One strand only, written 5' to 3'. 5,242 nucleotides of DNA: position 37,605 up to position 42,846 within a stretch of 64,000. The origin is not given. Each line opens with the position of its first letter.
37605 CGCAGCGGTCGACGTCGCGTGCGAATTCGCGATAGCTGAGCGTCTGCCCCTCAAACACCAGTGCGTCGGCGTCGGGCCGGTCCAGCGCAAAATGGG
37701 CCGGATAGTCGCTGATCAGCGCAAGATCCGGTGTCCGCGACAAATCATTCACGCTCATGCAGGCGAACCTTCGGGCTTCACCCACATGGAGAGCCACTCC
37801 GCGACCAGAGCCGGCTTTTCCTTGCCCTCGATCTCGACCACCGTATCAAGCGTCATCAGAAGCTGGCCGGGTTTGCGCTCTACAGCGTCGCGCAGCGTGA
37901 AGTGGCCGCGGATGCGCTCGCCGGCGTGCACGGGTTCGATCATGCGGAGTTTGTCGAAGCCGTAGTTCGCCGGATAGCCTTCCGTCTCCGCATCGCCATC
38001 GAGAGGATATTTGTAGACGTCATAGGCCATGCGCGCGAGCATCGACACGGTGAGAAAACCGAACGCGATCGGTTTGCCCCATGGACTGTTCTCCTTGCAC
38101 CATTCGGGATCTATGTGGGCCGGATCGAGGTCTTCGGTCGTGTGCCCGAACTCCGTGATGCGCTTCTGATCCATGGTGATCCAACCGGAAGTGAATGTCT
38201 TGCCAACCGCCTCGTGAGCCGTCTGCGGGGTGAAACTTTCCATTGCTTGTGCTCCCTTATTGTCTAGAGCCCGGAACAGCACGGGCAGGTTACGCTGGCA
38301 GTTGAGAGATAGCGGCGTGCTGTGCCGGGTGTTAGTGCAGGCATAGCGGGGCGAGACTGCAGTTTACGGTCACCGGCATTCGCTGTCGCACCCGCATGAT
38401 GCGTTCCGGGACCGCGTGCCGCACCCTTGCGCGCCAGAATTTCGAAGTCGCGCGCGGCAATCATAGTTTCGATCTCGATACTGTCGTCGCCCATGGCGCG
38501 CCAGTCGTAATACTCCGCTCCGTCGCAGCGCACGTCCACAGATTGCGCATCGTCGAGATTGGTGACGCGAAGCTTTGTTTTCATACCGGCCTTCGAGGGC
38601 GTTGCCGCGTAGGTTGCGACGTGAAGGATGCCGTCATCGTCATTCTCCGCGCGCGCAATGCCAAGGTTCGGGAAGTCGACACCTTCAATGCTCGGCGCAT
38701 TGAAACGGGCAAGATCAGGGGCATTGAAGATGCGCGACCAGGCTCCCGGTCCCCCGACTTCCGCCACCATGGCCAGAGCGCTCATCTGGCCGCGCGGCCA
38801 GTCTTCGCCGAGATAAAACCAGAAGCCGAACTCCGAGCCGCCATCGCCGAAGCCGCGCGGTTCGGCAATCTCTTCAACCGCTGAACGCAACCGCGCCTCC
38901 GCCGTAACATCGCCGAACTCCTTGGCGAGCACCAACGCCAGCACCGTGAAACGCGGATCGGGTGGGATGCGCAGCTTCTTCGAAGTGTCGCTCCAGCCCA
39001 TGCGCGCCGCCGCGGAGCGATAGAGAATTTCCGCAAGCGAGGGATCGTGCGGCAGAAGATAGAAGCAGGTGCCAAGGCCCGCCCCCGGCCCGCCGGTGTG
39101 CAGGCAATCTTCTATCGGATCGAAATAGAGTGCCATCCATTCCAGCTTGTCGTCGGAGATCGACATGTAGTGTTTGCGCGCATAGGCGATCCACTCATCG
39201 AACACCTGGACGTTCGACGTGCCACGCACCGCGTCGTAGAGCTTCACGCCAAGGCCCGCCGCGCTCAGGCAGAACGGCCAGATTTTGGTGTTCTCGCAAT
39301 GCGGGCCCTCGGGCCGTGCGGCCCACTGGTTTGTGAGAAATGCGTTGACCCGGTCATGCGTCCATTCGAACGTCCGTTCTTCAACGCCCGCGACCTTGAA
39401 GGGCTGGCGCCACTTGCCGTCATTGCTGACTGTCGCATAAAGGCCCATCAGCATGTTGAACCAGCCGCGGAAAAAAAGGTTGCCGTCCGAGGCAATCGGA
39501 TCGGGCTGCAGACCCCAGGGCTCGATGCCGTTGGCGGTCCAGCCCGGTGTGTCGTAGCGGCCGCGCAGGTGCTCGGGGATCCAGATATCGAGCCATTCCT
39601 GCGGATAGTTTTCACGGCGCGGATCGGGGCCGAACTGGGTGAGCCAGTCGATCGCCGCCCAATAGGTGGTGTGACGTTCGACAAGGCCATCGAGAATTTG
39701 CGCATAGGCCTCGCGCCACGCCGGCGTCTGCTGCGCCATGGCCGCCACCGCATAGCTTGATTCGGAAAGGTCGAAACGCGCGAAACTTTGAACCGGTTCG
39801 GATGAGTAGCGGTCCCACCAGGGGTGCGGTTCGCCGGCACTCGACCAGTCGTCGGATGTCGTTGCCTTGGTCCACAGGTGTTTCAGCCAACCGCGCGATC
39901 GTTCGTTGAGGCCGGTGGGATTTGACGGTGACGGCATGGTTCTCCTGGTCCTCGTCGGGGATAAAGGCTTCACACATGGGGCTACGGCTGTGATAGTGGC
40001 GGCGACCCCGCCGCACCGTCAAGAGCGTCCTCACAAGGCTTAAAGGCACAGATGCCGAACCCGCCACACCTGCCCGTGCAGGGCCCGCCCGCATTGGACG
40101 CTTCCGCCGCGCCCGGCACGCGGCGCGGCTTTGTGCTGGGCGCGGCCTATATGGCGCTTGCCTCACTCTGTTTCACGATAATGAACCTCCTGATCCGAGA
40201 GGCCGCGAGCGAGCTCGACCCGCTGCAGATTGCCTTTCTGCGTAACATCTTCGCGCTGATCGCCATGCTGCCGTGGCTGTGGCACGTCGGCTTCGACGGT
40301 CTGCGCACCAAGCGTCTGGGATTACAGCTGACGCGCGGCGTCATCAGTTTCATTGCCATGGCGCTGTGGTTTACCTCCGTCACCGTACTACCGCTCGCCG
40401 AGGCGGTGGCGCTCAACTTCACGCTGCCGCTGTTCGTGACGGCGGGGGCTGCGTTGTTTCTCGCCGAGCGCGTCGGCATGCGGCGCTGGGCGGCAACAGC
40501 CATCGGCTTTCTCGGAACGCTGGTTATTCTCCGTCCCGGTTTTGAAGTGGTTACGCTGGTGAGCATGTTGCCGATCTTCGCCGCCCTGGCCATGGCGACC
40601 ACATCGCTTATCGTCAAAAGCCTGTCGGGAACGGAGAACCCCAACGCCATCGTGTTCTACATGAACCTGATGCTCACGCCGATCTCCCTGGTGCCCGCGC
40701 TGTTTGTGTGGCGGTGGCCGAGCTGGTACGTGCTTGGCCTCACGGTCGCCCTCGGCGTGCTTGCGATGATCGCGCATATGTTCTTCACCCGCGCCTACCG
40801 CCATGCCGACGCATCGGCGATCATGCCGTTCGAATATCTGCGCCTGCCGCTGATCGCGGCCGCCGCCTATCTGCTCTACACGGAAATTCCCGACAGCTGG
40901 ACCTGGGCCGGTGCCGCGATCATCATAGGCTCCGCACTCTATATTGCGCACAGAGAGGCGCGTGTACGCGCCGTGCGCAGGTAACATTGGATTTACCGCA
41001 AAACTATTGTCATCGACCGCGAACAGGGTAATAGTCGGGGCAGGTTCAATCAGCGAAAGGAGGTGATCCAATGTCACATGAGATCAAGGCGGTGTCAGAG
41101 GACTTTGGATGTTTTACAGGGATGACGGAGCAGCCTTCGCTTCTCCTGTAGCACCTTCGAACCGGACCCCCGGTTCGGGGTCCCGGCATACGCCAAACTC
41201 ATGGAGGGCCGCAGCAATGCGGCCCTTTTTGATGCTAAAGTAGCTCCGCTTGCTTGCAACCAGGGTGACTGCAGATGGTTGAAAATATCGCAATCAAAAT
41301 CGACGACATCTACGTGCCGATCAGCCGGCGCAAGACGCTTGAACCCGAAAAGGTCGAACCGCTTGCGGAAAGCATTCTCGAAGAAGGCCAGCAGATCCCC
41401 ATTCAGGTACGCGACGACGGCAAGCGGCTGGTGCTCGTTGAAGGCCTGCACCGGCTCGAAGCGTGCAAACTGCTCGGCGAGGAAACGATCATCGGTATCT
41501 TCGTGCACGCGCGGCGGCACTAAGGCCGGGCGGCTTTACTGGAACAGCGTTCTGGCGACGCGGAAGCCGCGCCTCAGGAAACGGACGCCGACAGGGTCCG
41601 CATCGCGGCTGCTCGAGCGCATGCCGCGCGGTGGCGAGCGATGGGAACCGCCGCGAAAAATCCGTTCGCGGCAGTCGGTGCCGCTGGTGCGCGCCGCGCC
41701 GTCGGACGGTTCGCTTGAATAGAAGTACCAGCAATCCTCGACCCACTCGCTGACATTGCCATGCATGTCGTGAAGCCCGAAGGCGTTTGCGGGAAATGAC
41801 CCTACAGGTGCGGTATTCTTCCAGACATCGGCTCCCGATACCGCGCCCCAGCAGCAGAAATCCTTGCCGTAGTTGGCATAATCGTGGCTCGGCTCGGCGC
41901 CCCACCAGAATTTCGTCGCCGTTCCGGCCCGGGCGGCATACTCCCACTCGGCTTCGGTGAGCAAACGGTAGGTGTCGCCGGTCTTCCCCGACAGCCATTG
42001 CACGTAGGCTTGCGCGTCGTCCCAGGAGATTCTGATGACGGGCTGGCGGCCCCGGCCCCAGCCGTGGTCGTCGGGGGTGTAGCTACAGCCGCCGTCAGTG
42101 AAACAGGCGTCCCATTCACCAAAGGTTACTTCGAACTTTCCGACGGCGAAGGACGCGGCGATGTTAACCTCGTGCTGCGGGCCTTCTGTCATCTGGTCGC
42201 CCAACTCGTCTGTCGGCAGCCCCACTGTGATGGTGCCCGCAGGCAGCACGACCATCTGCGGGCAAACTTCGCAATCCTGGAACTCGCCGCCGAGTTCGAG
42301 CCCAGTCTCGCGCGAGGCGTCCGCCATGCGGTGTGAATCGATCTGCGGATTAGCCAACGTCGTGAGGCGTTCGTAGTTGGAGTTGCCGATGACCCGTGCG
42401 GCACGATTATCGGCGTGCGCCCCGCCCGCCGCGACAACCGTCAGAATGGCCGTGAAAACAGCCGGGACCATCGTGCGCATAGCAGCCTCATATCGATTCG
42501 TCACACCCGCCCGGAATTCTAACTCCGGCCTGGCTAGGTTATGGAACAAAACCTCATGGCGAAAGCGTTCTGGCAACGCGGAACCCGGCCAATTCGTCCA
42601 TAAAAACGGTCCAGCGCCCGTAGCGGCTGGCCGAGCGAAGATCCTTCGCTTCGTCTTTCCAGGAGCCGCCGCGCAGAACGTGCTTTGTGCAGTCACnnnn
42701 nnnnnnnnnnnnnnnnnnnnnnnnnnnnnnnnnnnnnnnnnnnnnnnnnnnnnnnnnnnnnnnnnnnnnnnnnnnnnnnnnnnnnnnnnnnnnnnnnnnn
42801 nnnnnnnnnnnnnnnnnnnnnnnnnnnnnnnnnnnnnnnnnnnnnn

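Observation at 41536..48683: Tandem array of secreted caspase-CLec(FGE) proteins: a candidate periplasmic sensor-protease system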

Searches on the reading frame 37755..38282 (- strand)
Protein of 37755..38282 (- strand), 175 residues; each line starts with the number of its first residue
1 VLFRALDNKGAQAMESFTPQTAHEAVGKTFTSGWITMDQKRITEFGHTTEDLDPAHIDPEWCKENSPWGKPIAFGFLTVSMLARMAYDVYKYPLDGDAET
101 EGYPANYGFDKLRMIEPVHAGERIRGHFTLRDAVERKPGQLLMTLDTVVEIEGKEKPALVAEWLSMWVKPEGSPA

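Call 66: search_protein_families(library=pfam, proteins=[window:37755-38282:-], max_evalue=0.001)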
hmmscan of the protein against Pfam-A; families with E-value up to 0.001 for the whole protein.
window:37755-38282:- (175 aa): 2 families
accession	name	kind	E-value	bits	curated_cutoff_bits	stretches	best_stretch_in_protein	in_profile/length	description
PF01575.25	MaoC_dehydratas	-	6.4e-13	48.8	27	1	26-134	6-105/123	MaoC like domain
PF13452.11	FAS1_DH_region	-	0.00012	22.6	22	1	25-144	2-117/132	FAS1-like, dehydratase domain region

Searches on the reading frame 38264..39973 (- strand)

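Call 3: search_protein_families(library=pfam, proteins=[window:38264-39973:-], max_evalue=0.01)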
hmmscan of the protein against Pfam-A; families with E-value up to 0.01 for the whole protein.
window:38264-39973:- (569 aa): 1 family
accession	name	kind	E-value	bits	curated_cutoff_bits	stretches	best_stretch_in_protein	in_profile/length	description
PF18566.7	Ldi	-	9.1e-16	58.7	26.1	1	156-340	65-256/318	Linalool dehydratase/isomerase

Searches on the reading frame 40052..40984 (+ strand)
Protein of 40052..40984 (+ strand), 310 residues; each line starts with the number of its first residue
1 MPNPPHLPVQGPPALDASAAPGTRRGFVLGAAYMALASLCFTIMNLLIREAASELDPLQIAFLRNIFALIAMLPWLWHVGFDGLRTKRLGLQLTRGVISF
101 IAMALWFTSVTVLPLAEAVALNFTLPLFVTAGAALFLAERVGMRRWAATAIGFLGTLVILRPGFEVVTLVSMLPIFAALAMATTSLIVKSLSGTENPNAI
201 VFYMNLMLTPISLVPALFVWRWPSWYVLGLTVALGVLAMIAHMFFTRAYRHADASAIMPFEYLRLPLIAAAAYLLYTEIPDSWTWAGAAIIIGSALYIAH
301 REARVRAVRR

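Call 3: search_protein_families(library=pfam, proteins=[window:40052-40984:+], max_evalue=0.01)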
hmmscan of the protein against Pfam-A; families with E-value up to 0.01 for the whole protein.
window:40052-40984:+ (310 aa): 1 family
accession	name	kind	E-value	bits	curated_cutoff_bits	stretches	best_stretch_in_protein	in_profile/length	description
PF00892.27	EamA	-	5.2e-28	98.5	28.2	2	29-160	2-134/135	EamA-like transporter family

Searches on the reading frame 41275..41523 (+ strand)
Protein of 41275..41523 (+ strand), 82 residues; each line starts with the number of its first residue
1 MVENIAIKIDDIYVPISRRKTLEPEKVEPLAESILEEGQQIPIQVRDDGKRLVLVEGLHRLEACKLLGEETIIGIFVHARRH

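Call 3: search_protein_families(library=pfam, proteins=[window:41275-41523:+], max_evalue=0.01)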
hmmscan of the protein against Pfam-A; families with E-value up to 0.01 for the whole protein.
window:41275-41523:+ (82 aa): 1 family
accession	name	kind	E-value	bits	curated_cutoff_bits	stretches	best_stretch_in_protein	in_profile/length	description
PF02195.25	ParB_N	-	2.4e-05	24.7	26.3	1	8-73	7-74/95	ParB N-terminal domain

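Call 51: search_protein_families(library=padloc, proteins=[window:41275-41523:+], max_evalue=0.001)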
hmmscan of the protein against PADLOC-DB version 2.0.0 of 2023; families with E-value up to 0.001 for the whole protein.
window:41275-41523:+ (82 aa): 0 families

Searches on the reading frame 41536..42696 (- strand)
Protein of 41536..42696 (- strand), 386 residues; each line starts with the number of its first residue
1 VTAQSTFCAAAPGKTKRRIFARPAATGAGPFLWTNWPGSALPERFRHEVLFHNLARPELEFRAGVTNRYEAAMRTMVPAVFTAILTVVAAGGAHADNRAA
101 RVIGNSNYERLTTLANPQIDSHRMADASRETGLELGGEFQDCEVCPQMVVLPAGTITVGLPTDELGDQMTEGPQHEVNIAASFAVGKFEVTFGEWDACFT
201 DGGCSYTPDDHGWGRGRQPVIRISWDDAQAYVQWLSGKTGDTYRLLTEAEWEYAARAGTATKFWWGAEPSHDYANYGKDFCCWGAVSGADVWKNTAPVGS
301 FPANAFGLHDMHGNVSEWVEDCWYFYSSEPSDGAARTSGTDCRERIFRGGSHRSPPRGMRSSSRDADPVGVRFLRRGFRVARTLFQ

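Call 3: search_protein_families(library=pfam, proteins=[window:41536-42696:-], max_evalue=0.01)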
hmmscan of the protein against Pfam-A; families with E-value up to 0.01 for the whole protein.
window:41536-42696:- (386 aa): 1 family
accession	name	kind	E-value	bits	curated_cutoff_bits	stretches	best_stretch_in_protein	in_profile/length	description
PF03781.23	FGE-sulfatase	-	1.8e-50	172.4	23.3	1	145-382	2-255/255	Sulfatase-modifying factor enzyme 1-like domain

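Call 4: search_protein_families(library=ncbifam, proteins=[window:41536-42696:-], max_evalue=0.01)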
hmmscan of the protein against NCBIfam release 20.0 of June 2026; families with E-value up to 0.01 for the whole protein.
window:41536-42696:- (386 aa): 8 families
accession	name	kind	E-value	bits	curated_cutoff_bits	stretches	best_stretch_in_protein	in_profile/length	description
NF051459.1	pyoverdine_PvdO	equivalog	6.1e-62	209.2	500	1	125-384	13-280/280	dihydropyoverdine dehydrogenase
TIGR03525.2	GldK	equivalog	1.1e-20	74.3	350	1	218-368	220-391/408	T9SS ring complex lipoprotein PorK/GldK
TIGR03440.2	egtB_TIGR03440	equivalog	2.7e-15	56.4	360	1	217-381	273-413/413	ergothioneine biosynthesis protein EgtB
TIGR03524.1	GldJ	equivalog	3.2e-12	45.9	458.2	1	223-323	244-365/559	gliding motility lipoprotein GldJ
TIGR02171.1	Fb_sc_TIGR02171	subfamily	8.7e-11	40.5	544.35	1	241-364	157-260/912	TIGR02171 family lipoprotein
NF041186.1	SenA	equivalog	6.1e-09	35.7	420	1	217-381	270-381/382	selenoneine synthase SenA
TIGR04344.1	ovoA_Nterm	equivalog_domain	1.9e-07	30.3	400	1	223-327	300-388/444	5-histidylcysteine sulfoxide synthase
TIGR03530.1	GldJ_short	equivalog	3.1e-05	23.1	382.9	0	296-324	290-318/396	gliding motility lipoprotein GldJ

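Call 51: search_protein_families(library=padloc, proteins=[window:41536-42480:-], max_evalue=0.001)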
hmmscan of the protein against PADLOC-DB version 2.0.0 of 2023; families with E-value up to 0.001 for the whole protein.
window:41536-42480:- (314 aa): 0 families
